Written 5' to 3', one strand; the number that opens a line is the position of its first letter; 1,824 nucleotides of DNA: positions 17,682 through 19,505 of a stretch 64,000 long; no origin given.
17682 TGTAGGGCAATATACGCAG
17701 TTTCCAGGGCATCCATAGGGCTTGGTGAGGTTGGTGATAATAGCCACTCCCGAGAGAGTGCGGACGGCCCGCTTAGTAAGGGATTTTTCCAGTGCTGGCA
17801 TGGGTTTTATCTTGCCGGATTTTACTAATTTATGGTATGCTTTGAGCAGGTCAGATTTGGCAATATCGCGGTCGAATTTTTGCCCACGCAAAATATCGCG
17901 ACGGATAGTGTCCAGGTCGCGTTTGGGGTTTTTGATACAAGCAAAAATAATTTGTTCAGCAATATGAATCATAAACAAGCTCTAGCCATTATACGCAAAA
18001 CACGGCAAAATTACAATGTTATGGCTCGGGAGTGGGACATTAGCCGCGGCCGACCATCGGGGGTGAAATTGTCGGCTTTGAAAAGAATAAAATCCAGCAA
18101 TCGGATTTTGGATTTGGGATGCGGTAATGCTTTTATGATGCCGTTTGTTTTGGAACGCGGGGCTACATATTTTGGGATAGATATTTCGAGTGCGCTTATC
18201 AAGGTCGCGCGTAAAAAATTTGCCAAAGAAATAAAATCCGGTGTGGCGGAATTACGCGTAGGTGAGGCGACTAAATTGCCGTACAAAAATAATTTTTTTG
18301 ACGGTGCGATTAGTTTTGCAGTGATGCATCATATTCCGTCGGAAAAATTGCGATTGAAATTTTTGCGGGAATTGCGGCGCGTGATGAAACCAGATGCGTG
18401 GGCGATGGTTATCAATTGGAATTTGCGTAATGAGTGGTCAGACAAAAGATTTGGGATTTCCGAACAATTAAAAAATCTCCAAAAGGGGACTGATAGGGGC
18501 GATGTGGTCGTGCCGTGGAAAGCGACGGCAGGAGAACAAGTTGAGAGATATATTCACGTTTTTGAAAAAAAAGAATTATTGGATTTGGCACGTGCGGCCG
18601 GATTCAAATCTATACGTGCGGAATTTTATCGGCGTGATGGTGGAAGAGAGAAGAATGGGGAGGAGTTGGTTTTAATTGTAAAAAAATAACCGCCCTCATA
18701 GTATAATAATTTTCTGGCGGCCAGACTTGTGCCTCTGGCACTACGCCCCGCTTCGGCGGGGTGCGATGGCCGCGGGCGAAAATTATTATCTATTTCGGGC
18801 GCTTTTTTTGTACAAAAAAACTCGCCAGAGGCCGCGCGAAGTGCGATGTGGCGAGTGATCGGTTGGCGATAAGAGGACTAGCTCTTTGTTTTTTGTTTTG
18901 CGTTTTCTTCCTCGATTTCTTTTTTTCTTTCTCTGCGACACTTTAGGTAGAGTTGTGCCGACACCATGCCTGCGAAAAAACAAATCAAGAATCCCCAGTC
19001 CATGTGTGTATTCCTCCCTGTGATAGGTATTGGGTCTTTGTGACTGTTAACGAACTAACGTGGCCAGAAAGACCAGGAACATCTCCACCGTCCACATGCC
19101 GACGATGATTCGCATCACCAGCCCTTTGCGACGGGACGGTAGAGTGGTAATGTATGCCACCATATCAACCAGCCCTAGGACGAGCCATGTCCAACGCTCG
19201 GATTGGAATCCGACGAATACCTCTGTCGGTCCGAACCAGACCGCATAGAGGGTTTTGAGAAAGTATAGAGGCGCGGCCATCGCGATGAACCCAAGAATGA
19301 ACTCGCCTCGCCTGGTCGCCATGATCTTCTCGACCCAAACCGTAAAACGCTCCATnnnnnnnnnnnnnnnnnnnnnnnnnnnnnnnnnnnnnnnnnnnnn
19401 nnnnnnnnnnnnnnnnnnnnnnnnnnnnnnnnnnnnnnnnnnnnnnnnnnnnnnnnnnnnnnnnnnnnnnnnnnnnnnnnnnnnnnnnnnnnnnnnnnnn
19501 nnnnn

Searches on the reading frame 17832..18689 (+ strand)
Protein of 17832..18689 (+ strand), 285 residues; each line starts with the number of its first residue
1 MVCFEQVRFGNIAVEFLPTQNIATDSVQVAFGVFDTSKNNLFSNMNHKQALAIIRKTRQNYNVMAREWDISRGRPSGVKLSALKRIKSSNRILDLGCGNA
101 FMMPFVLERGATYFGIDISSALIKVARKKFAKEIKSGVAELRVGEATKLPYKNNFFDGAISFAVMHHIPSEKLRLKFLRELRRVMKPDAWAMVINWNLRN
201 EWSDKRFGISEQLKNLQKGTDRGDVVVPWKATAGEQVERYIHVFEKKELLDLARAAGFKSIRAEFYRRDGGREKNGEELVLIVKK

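Call 17: search_protein_families(library=pfam, proteins=[window:17832-18689:+])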
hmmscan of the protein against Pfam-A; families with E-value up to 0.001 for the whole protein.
window:17832-18689:+ (285 aa): 8 families
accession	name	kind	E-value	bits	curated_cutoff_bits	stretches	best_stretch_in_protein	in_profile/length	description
PF08241.18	Methyltransf_11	-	4.1e-20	72.6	21.2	1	93-191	1-93/95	Methyltransferase domain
PF13649.12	Methyltransf_25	-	5.8e-18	65.8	27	1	92-188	1-96/97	Methyltransferase domain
PF13847.12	Methyltransf_31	-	3.4e-16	59.7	27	1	86-211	1-120/145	Methyltransferase domain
PF13489.12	Methyltransf_23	-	1.5e-14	54.5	27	1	82-259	16-160/164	Methyltransferase domain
PF08242.18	Methyltransf_12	-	4.8e-13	50.1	30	1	93-190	1-97/98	Methyltransferase domain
PF01209.24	Ubie_methyltran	-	1.4e-09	38.1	20.1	1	53-194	12-152/233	ubiE/COQ5 methyltransferase family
PF02353.26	CMAS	-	3.2e-05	23.8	27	1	85-192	59-163/273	Mycolic acid cyclopropane synthetase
PF10017.15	Methyltransf_33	-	0.00088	18.9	23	0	86-135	60-113/304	Histidine-specific methyltransferase, SAM-dependent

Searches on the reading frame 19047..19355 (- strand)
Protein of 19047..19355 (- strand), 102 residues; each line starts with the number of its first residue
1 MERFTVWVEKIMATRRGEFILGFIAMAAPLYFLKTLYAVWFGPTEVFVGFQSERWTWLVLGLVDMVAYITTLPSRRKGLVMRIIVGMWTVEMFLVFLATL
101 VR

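Call 17: search_protein_families(library=pfam, proteins=[window:19047-19355:-])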
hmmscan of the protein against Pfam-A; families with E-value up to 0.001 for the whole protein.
window:19047-19355:- (102 aa): 0 families

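Call 75: find_homologous_proteins(query=window:19050-19355:-, max_evalue=0.001)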
Query window:19050-19355:- (102 aa): 15 proteins with E <= 0.001 among 18 candidates.
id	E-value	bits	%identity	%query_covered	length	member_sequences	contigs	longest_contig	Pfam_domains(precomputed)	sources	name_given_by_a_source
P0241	1.2e-58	213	100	100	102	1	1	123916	-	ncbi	-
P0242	4.2e-40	154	74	100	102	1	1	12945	-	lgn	-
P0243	6.2e-35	137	62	100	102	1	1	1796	-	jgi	-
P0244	3.3e-34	135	61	100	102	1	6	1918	-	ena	-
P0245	7.6e-34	134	61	100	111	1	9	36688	-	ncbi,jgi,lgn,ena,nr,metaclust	ncbi:MAG: hypothetical protein UY41_C0009G0018 [Candidatus Moranbacteria bacterium GW2011_GWE1_49_15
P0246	1.4e-33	133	55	100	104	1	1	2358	-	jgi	jgi:hypothetical protein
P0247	5.8e-33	131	61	100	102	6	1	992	-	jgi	-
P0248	6.3e-33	131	59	100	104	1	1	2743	-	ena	-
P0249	7.3e-33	131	61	100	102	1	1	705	-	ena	-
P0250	6.4e-31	124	58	100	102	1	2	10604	-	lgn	-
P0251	1.6e-30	123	56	100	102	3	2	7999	-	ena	-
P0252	3.4e-29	119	54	99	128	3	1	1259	-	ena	-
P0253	4.0e-29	119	57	100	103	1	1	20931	-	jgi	-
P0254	5.5e-28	115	52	99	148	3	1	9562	-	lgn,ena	-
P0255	1.2e-26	111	49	100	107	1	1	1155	-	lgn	-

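Call 76: find_encoding_contigs(protein=P0242, flank=6000, max_places=3)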
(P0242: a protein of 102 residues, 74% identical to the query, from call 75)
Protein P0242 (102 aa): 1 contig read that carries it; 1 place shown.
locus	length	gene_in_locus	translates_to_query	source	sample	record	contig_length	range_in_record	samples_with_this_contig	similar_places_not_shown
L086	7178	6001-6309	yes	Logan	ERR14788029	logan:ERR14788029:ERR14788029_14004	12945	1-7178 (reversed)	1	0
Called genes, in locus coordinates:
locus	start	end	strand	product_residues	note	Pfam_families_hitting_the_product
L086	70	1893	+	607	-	PF03717:PBP_dimer, PF00905:Transpeptidase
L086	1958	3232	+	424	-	PF08245:Mur_ligase_M, PF02875:Mur_ligase_C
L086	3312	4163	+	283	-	PF01370:Epimerase, PF04321:RmlD_sub_bind, PF16363:GDP_Man_Dehyd (weak), PF07993:NAD_binding_4 (weak)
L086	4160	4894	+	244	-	PF00483:NTP_transferase, PF12804:NTP_transf_3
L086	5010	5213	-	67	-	-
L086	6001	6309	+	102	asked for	-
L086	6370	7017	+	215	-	-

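Call 77: find_encoding_contigs(protein=P0245, flank=4000, max_places=3)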
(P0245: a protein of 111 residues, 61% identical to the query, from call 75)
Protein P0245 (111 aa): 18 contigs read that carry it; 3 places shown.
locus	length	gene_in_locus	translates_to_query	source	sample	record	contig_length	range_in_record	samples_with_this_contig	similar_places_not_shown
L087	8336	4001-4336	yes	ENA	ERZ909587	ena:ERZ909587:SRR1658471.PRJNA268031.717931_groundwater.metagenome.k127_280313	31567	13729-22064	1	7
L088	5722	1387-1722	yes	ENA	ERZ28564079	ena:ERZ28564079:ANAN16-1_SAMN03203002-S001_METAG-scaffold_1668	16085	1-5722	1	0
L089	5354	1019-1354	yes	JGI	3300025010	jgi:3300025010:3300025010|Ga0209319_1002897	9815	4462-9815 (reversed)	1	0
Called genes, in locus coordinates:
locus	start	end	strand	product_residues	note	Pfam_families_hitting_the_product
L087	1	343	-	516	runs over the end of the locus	PF00749:tRNA-synt_1c, PF19269:Anticodon_2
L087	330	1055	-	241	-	PF03808:Glyco_tran_WecG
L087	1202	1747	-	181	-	PF02834:LigT_PEase, PF13563:2_5_RNA_ligase2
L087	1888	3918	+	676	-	PF17764:PriA_3primeBD, PF00270:DEAD, PF04851:ResIII, PF00271:Helicase_C (weak), PF18074:PriA_C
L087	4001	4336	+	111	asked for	-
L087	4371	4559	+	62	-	-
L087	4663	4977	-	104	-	-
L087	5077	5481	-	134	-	PF13474:SnoaL_3, PF14534:DUF4440 (weak)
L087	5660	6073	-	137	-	PF00293:NUDIX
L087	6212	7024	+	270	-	PF13495:Phage_int_SAM_4, PF00589:Phage_integrase, PF22823:MrpR_C_cat (weak)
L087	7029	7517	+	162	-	PF01327:Pep_deformylase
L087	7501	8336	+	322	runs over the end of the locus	PF00551:Formyl_trans_N, PF02911:Formyl_trans_C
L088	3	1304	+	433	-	?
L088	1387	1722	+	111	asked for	-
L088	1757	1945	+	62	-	-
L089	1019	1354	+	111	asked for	-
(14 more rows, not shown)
